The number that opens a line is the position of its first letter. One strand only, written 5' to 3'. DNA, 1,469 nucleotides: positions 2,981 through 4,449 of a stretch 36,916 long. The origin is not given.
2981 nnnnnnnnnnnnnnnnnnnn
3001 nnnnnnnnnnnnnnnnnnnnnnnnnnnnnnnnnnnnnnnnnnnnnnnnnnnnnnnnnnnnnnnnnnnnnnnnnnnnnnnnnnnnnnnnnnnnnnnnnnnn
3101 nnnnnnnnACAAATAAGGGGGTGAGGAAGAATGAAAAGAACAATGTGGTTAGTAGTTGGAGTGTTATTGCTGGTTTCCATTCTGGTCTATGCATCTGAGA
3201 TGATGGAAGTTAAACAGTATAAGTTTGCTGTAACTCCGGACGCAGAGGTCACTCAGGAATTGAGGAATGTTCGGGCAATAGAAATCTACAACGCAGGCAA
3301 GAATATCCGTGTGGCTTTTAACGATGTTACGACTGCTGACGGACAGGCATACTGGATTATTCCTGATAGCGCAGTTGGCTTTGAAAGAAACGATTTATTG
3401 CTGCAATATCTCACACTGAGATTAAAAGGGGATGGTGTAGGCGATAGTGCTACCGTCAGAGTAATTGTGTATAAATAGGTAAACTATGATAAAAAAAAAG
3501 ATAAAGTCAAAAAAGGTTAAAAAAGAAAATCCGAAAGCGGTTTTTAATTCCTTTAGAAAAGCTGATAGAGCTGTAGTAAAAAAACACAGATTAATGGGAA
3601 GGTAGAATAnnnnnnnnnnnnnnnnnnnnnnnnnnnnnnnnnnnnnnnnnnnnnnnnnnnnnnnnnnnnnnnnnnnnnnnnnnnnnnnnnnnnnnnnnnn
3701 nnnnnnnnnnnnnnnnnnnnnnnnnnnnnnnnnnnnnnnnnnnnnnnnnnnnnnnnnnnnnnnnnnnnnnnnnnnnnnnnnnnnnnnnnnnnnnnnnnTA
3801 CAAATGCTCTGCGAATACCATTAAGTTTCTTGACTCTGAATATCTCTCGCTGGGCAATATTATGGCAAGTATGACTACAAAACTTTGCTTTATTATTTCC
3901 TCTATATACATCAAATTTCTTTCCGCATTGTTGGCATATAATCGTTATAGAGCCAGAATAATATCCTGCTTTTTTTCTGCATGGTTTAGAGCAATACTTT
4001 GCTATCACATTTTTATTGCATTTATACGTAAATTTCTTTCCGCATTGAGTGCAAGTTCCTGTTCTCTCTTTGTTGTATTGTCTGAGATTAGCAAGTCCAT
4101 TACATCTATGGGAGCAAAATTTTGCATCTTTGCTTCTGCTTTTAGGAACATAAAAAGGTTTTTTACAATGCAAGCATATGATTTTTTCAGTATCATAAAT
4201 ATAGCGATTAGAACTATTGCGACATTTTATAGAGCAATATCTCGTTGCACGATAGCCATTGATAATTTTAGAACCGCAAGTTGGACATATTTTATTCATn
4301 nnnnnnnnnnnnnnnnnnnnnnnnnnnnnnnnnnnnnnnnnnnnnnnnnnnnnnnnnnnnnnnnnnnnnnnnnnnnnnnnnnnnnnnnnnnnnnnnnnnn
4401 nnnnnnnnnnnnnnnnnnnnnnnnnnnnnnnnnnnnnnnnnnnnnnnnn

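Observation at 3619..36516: Five intact HNH endonuclease genes plus one wreck in about 37 kb; two paralogs share a portable extended -10/RBS leader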

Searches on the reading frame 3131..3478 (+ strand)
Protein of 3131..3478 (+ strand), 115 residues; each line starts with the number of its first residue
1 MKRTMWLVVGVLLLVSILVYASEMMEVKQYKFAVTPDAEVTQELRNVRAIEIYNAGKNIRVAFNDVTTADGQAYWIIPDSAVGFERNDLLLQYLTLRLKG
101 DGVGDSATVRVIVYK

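Call 11: search_protein_families(library=phrogs, proteins=[window:3131-3478:+], max_evalue=0.001)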
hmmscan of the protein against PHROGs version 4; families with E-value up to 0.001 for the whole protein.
window:3131-3478:+ (115 aa): 0 families

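Call 27: find_encoding_contigs(protein=window:3131-3478:+, flank=10000, max_places=6)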
Protein window:3131-3478:+ (115 aa): 3 contigs read that carry it; 3 places shown.
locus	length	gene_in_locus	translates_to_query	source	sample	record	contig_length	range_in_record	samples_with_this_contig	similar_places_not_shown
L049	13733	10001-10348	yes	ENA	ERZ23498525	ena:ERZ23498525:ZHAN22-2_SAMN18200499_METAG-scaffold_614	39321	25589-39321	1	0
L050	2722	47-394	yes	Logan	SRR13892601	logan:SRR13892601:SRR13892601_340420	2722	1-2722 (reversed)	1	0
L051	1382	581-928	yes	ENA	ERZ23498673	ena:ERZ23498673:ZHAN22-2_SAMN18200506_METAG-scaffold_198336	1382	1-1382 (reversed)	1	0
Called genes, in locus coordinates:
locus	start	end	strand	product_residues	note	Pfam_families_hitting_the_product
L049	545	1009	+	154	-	PF03592:Terminase_2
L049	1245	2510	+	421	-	PF04466:Terminase_3 (weak)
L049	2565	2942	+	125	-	-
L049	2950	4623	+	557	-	PF12236:Head-tail_con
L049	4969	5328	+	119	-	-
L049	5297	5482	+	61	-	-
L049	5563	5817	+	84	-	PF25181:Phage_Bbp19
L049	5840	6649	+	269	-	-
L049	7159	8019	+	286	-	PF19821:Phage_capsid_2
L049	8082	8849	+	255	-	-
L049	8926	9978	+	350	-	-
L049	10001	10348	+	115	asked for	-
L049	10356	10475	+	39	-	-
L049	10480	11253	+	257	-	-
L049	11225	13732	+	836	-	?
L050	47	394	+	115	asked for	-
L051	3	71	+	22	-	?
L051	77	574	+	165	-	-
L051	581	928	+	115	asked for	-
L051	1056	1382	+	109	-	?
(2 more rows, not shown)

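Call 30: search_protein_families(library=phrogs, proteins=[L051:77-574:+], max_evalue=0.001)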
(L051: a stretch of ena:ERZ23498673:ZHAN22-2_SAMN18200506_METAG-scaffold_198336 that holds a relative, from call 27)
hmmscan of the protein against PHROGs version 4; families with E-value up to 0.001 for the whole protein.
L051:77-574:+ (165 aa): 0 families

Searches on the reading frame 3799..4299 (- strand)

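Call 62: search_protein_families(library=pfam, proteins=[window:3799-4299:-], max_evalue=5)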
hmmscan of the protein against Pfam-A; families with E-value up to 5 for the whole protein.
window:3799-4299:- (167 aa): 22 families
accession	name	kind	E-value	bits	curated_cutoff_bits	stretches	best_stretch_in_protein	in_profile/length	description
PF03884.20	YacG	-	0.0011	19.1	25.5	3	122-148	3-29/52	DNA gyrase inhibitor YacG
PF08274.17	Zn_Ribbon_YjdM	-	0.018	15.5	30.8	0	82-127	4-27/30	PhnA Zinc-Ribbon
PF07534.22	TLD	-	0.049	14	24.5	1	95-143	63-110/170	TLDc domain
PF18439.7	zf_UBZ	-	0.05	13.7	25.6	1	119-130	2-13/32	Ubiquitin-Binding Zinc Finger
PF10367.15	zf-Vps39_C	-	0.063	13.3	24.7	0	37-49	7-19/41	Vacuolar sorting protein 39 C-terminal zinc finger domain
PF13248.11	Zn_ribbon_3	-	0.067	13.1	27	0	3-12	17-26/26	zinc-ribbon domain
PF14369.11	Zn_ribbon_19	-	0.068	13.8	30.8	0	64-90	6-31/35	zinc-ribbon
PF24458.1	DUF7573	-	0.11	13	30.2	0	25-46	16-37/39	Domain of unknown function (DUF7573)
PF10013.15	DUF2256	-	0.25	12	25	1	41-67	9-38/40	Uncharacterized protein conserved in bacteria (DUF2256)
PF04181.18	RPAP2_Rtr1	-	0.37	11.5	33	2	126-149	44-67/75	Rtr1/RPAP2 family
PF07191.17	Zn_ribbon_6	-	0.47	10.9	25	1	4-70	2-59/67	Double zinc ribbon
PF13240.11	Zn_Ribbon_1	-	0.55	10.5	25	0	5-12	2-9/23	zinc-ribbon domain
PF10080.14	FtrD-like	-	0.64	10.6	26.3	2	101-137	35-69/101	Membrane iron-sulfur containing protein FtrD-like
PF01286.23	XPA_N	-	0.67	10.5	27.1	0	41-49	3-11/32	XPA protein N-terminal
PF09723.15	Zn_ribbon_8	-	1.8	9.1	34.4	1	122-144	8-32/41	Zinc ribbon domain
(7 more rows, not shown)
